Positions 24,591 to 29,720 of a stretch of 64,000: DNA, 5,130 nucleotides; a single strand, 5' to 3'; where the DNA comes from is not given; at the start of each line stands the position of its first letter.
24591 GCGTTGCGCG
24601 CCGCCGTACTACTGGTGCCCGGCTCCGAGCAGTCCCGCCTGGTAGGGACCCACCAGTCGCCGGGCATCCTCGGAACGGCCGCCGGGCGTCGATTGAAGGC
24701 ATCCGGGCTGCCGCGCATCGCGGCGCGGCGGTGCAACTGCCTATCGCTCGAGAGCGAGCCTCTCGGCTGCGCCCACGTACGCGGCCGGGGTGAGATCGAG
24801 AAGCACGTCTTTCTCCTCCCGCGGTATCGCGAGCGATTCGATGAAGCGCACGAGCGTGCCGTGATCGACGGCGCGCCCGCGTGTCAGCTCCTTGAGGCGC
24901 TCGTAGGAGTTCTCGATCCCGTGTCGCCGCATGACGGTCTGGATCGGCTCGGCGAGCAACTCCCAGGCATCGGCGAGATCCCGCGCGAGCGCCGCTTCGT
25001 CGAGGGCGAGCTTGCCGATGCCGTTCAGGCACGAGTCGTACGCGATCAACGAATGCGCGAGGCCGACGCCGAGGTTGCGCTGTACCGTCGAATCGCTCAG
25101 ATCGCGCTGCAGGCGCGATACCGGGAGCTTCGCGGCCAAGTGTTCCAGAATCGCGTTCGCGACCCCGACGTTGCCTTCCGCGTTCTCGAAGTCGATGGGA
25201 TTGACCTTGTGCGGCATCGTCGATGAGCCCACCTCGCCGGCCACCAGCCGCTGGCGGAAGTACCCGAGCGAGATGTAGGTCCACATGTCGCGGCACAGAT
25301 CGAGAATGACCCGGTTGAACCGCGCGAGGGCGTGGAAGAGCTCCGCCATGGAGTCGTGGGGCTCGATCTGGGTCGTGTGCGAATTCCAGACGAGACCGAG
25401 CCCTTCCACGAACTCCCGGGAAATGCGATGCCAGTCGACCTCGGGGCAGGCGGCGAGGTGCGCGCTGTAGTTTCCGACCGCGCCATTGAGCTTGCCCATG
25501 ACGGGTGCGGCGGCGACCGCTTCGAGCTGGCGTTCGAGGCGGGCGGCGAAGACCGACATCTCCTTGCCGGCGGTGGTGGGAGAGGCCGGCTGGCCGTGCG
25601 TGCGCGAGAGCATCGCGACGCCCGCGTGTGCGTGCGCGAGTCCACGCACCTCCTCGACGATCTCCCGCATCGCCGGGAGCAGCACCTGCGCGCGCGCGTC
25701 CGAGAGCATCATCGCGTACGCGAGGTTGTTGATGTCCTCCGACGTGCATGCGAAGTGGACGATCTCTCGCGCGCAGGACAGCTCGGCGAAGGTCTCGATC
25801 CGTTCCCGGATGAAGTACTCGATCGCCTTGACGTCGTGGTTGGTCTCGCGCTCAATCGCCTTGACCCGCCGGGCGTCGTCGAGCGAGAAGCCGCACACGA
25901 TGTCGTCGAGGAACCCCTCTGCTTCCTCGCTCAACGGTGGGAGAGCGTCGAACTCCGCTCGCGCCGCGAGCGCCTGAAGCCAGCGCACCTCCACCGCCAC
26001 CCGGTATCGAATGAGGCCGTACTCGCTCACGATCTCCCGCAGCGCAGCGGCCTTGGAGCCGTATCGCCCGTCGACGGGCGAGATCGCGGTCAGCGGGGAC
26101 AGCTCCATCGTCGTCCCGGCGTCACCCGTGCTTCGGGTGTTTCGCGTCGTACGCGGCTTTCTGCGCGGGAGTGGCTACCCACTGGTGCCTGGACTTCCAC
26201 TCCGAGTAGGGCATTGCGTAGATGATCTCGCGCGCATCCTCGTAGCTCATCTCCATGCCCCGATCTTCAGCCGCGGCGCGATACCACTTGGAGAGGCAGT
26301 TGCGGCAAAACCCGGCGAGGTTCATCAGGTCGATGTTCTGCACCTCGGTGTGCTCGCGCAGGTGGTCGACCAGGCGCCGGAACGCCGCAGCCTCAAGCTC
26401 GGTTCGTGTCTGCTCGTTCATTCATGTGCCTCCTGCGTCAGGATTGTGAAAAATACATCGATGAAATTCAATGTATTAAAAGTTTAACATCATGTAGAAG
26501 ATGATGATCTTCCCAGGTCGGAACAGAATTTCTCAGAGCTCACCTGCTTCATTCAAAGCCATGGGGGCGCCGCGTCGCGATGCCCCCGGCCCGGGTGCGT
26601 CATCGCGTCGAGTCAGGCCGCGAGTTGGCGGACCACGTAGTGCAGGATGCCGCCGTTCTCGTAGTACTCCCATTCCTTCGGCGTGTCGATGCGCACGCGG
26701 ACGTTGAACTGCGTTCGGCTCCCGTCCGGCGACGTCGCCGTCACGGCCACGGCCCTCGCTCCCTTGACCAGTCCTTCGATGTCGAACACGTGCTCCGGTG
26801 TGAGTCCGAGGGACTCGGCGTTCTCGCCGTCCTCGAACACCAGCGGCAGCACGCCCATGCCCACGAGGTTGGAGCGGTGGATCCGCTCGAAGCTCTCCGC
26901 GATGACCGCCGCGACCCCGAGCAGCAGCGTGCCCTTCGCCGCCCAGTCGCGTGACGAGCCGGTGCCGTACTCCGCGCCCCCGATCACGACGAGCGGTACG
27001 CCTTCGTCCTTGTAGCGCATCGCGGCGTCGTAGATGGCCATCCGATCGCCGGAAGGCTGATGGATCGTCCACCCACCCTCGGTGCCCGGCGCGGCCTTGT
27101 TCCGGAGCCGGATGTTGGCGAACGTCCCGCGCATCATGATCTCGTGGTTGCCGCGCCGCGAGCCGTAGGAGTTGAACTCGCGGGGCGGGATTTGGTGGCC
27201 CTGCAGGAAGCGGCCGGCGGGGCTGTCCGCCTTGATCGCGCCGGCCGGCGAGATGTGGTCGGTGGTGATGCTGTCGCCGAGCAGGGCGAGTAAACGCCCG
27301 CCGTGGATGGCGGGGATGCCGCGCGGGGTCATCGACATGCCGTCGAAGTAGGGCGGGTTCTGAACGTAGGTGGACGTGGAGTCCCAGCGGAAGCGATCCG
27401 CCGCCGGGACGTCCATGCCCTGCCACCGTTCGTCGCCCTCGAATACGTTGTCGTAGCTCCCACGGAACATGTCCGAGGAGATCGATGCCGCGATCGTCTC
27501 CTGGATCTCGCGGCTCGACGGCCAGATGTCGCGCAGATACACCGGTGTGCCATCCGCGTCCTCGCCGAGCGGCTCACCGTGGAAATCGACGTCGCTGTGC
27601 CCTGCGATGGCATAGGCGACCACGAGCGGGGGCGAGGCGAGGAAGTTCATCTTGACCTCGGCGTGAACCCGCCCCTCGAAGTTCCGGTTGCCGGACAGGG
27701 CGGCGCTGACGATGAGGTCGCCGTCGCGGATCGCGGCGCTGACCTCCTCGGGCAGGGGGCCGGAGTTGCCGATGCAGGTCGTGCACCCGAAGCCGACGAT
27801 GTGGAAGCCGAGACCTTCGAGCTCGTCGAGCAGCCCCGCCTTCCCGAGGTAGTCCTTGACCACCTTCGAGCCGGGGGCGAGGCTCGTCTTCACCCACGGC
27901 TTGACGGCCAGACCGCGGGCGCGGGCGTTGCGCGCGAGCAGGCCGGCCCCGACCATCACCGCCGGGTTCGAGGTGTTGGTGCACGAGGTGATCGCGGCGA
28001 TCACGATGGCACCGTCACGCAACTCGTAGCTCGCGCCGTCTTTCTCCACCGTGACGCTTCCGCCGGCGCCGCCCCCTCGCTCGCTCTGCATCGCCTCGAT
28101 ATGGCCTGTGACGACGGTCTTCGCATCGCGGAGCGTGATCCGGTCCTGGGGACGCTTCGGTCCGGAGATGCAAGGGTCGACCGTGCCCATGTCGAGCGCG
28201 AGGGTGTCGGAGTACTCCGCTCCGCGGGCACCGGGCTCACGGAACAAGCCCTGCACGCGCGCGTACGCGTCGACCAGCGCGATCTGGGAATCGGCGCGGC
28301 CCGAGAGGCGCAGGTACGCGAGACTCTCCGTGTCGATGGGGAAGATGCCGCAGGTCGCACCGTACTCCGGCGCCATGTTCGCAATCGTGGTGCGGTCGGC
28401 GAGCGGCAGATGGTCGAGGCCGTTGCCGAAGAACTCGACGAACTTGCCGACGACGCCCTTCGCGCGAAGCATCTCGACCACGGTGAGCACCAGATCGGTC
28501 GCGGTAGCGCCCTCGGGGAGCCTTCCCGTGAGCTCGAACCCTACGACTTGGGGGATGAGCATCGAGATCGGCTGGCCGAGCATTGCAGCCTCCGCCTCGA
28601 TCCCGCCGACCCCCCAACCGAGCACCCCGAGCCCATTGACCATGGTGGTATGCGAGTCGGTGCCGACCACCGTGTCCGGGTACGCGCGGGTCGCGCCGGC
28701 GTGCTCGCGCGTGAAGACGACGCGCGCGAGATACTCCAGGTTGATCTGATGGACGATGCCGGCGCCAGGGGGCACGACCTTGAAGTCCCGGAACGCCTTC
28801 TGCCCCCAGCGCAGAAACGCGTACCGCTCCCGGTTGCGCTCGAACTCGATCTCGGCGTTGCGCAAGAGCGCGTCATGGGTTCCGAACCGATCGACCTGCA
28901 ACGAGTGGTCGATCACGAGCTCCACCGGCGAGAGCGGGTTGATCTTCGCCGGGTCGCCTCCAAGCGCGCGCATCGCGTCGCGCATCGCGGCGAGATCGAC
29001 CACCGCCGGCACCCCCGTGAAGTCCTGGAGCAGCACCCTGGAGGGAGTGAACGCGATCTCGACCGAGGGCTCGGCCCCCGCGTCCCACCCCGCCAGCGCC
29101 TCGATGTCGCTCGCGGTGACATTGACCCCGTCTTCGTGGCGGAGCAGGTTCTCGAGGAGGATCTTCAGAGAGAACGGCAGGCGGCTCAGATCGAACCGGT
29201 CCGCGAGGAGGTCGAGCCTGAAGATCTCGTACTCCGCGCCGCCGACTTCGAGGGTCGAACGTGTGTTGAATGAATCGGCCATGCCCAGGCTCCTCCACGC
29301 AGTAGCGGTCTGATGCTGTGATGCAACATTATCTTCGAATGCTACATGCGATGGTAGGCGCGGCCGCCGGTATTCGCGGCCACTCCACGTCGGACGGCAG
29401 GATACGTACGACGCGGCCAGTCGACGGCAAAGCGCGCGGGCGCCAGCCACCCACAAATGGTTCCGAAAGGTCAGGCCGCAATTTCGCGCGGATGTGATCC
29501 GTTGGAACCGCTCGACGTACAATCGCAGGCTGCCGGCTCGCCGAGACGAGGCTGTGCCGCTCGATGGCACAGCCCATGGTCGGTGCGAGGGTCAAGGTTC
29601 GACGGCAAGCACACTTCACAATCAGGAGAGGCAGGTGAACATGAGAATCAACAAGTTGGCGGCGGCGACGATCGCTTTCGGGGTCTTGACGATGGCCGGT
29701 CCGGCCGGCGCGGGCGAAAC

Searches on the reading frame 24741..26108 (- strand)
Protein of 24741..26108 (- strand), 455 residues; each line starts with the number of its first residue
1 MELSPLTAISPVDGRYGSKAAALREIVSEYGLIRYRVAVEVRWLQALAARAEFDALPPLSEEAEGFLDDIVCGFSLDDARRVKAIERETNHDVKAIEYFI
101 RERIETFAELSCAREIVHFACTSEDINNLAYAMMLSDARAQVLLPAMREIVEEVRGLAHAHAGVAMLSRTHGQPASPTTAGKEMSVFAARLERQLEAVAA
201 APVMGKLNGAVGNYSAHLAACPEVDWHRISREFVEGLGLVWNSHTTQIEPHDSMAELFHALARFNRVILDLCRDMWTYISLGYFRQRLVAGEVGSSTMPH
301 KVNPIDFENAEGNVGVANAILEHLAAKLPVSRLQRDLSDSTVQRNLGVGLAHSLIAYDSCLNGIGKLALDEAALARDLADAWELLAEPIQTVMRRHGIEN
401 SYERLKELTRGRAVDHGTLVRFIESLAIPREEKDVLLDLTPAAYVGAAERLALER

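Call 30: search_protein_families(library=pfam, proteins=[window:24741-26108:-], max_evalue=0.00001)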
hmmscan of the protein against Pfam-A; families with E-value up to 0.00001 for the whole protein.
window:24741-26108:- (455 aa): 2 families
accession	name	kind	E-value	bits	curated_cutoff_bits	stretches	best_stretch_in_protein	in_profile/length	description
PF00206.25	Lyase_1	-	1.6e-56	192.5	27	1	14-312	1-305/312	Lyase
PF08328.16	ASL_C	-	1.7e-46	157.5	35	1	331-445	1-115/115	Adenylosuccinate lyase C-terminal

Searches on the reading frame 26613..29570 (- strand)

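Call 30: search_protein_families(library=pfam, proteins=[window:26613-29570:-], max_evalue=0.00001)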
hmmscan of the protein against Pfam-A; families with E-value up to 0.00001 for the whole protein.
window:26613-29570:- (985 aa): 2 families
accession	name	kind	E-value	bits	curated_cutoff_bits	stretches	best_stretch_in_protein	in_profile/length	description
PF00330.25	Aconitase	-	5.4e-163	543.7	28.7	1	170-657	14-463/463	Aconitase family (aconitate hydratase)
PF00694.25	Aconitase_C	-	4.3e-42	144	22.8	1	787-914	3-130/131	Aconitase C-terminal domain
